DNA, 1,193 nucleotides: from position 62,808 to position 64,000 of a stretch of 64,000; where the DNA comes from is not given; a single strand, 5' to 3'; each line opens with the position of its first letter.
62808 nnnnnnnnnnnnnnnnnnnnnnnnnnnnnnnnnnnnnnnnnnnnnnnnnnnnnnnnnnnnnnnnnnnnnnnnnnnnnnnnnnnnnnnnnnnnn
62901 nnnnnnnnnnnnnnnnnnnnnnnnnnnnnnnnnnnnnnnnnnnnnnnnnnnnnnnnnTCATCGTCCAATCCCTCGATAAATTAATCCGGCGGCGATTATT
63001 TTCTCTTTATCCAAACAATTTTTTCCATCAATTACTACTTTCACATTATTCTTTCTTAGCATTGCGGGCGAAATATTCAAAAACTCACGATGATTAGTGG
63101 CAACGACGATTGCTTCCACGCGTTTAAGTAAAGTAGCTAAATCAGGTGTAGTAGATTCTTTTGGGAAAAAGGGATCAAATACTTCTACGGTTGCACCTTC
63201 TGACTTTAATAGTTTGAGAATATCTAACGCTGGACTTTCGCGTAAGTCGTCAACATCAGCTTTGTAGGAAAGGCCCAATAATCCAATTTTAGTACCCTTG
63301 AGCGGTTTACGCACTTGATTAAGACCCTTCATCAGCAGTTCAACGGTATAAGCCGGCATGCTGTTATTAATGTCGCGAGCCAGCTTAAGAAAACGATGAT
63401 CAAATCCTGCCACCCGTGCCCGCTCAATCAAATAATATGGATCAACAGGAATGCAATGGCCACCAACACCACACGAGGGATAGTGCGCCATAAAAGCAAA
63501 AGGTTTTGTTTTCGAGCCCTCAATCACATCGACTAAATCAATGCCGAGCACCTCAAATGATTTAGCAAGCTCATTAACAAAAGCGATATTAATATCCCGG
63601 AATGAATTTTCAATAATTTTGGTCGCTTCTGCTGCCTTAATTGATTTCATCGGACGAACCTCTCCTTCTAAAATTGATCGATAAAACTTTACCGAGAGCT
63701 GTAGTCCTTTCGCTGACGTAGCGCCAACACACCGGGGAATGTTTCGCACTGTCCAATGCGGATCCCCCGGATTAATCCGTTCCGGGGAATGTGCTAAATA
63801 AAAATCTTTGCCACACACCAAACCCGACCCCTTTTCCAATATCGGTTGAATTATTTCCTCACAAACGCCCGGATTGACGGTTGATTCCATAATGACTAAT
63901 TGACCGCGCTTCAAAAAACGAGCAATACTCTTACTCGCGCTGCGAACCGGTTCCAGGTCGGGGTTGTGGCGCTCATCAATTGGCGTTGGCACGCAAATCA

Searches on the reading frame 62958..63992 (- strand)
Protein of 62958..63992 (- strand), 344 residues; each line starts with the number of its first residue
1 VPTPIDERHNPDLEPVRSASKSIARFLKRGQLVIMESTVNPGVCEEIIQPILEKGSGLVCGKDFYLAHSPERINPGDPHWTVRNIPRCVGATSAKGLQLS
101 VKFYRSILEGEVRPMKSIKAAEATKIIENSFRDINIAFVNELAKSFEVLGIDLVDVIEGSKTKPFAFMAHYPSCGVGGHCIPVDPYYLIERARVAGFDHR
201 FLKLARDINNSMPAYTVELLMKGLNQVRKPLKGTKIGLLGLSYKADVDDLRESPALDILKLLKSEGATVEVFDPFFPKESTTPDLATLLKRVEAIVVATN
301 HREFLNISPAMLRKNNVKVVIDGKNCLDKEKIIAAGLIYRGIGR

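Call 6: search_protein_families(library=pfam, proteins=[window:62958-63992:-])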
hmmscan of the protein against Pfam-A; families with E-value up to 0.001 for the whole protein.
window:62958-63992:- (344 aa): 4 families
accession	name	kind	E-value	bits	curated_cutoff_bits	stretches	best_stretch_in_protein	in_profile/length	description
PF00984.24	UDPG_MGDP_dh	-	3.7e-28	97.9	25.4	1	120-210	2-93/94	UDP-glucose/GDP-mannose dehydrogenase family, central domain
PF03720.21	UDPG_MGDP_dh_C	-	1.5e-23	83.6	30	1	238-329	2-103/103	UDP-glucose/GDP-mannose dehydrogenase family, UDP binding domain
PF03721.20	UDPG_MGDP_dh_N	-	2.6e-18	66.7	27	1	2-92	85-175/187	UDP-glucose/GDP-mannose dehydrogenase family, NAD binding domain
PF02780.25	Transketolase_C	-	0.00055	20.3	25.9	0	254-310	23-79/124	Transketolase, C-terminal domain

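Call 20: search_protein_families(library=ncbifam, proteins=[window:62958-63992:-], max_evalue=1e-8)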
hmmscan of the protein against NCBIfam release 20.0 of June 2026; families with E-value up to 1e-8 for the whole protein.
window:62958-63992:- (344 aa): 7 families
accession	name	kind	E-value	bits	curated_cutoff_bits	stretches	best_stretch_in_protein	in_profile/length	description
TIGR03026.1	NDP-sugDHase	subfamily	1.1e-99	334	189.8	1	2-325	85-413/413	nucleotide sugar dehydrogenase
NF040825.1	UDPMaNacDH_Arch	equivalog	1.2e-73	248.3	750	1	3-344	85-415/418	UDP-N-acetyl-D-mannosamine dehydrogenase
NF011729.0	PRK15182.1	equivalog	4.2e-59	200.4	592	1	1-313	84-400/425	Vi polysaccharide biosynthesis UDP-N-acetylglucosamine C-6 dehydrogenase TviB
NF008286.0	PRK11064.1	equivalog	1.8e-54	185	459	1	1-317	83-412/420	UDP-N-acetyl-D-mannosamine dehydrogenase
NF047673.2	TeichurnBiosyTuaD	equivalog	2.6e-36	125.7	700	1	3-344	87-431/439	UDP-glucose 6-dehydrogenase TuaD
NF041297.1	UDPGDh_AglM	equivalog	6.8e-35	120.8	670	1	1-333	82-423/429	UDP-glucose 6-dehydrogenase AglM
NF011631.0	PRK15057.1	equivalog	3.4e-10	39.6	757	1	119-280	191-343/388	UDP-glucose 6-dehydrogenase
